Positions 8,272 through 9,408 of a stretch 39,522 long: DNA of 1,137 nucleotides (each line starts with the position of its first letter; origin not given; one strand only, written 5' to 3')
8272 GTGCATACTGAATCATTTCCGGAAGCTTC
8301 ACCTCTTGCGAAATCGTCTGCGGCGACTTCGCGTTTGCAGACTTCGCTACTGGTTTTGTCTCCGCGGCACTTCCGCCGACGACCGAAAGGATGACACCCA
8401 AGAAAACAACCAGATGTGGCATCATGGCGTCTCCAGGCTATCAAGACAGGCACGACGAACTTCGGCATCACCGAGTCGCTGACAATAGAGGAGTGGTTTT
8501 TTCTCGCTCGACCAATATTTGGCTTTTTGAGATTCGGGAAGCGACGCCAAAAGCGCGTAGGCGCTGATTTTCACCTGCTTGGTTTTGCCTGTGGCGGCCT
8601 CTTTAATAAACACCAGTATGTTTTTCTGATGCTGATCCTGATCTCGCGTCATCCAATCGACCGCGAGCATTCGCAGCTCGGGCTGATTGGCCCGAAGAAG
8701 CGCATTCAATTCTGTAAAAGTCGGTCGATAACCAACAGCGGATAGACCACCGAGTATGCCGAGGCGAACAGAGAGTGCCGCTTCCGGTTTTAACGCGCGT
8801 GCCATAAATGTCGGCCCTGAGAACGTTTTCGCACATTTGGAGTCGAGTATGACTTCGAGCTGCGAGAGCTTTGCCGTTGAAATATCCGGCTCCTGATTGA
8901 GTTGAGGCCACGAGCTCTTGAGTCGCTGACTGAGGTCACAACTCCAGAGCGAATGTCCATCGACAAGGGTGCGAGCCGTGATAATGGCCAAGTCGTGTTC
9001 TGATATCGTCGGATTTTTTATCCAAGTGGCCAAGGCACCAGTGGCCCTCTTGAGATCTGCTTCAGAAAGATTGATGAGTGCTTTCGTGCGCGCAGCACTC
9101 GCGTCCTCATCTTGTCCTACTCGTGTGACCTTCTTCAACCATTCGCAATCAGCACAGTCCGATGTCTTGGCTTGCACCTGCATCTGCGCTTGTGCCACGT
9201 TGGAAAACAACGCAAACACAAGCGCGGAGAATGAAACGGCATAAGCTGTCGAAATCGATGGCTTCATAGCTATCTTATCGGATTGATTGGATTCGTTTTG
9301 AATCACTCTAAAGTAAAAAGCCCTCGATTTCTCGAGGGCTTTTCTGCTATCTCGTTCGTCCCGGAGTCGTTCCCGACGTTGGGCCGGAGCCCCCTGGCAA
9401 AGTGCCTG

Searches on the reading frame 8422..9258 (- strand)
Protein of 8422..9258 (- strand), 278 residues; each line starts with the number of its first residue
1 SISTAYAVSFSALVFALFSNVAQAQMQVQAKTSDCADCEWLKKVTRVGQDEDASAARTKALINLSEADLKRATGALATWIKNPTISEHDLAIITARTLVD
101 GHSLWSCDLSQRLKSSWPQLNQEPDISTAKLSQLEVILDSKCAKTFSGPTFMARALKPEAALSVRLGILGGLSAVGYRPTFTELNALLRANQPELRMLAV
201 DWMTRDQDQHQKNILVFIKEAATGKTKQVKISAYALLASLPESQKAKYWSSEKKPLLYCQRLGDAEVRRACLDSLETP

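Call 25: search_protein_families(library=pfam, proteins=[window:8422-9258:-], max_evalue=0.001)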
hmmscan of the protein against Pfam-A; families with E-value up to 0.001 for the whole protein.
window:8422-9258:- (278 aa): 0 families

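Call 84: search_protein_families(library=pfam, proteins=[window:8422-9258:-], max_evalue=0.05)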
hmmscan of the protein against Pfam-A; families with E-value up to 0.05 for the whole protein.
window:8422-9258:- (278 aa): 1 family
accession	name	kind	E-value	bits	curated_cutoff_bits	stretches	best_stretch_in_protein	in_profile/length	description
PF04683.19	Rpn13_ADRM1_Pru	-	0.0064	17.3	25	1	192-254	32-94/102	Proteasome complex subunit Rpn13, Pru domain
